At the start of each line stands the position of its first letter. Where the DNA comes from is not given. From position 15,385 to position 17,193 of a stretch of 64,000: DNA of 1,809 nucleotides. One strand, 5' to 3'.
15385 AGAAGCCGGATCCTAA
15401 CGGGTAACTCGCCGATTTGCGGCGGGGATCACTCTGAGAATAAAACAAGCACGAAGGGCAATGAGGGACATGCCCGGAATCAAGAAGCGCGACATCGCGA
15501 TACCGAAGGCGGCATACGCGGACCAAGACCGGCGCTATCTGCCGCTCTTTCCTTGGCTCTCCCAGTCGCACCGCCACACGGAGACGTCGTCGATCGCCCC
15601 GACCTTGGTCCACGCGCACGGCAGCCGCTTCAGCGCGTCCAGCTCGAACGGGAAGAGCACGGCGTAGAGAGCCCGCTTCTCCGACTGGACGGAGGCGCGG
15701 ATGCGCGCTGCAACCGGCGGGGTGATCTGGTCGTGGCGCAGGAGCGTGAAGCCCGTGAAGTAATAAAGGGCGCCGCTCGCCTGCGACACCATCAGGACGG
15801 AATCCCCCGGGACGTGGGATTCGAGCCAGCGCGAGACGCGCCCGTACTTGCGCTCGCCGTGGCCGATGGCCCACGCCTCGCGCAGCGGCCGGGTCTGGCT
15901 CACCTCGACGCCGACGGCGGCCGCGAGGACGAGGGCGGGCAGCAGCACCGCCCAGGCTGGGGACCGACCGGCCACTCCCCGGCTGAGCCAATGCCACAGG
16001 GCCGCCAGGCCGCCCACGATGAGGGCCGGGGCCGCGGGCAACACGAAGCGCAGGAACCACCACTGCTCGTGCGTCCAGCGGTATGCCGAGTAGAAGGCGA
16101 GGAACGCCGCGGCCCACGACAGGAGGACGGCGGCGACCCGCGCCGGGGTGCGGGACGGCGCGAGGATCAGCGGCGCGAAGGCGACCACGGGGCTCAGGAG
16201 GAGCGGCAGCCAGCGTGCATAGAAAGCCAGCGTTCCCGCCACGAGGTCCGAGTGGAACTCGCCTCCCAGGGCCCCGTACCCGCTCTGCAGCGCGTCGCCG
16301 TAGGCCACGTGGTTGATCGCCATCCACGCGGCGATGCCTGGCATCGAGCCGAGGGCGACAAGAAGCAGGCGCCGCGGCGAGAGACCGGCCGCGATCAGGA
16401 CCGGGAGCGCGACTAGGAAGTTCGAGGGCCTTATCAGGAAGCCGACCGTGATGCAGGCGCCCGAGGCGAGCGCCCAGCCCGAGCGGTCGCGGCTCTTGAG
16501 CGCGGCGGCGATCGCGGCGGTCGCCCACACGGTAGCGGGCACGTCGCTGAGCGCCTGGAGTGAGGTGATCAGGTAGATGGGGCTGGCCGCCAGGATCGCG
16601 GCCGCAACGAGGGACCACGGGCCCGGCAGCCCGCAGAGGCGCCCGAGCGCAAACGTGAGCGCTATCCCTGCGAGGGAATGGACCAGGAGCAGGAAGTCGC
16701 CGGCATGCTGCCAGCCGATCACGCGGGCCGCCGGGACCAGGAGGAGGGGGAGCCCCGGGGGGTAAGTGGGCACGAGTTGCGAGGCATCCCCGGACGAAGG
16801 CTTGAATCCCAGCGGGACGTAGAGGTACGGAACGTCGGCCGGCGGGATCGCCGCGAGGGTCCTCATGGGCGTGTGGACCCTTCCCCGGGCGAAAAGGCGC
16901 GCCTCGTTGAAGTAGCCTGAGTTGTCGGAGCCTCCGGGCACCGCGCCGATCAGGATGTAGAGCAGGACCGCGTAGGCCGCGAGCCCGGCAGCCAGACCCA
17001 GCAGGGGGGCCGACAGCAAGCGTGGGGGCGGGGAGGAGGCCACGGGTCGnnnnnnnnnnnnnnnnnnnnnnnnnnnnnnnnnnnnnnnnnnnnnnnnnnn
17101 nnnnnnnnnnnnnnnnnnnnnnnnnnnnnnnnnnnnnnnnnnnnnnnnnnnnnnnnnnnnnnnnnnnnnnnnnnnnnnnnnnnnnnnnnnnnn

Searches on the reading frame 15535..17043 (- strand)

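Call 9: search_protein_families(library=pfam, proteins=[window:15535-17043:-], max_evalue=0.001)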
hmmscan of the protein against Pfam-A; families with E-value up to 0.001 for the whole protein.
window:15535-17043:- (502 aa): 1 family
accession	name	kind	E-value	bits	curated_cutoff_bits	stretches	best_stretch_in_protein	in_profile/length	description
PF13231.12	PMT_2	-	2.1e-05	25.2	26.1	1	121-227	30-137/160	Dolichyl-phosphate-mannose-protein mannosyltransferase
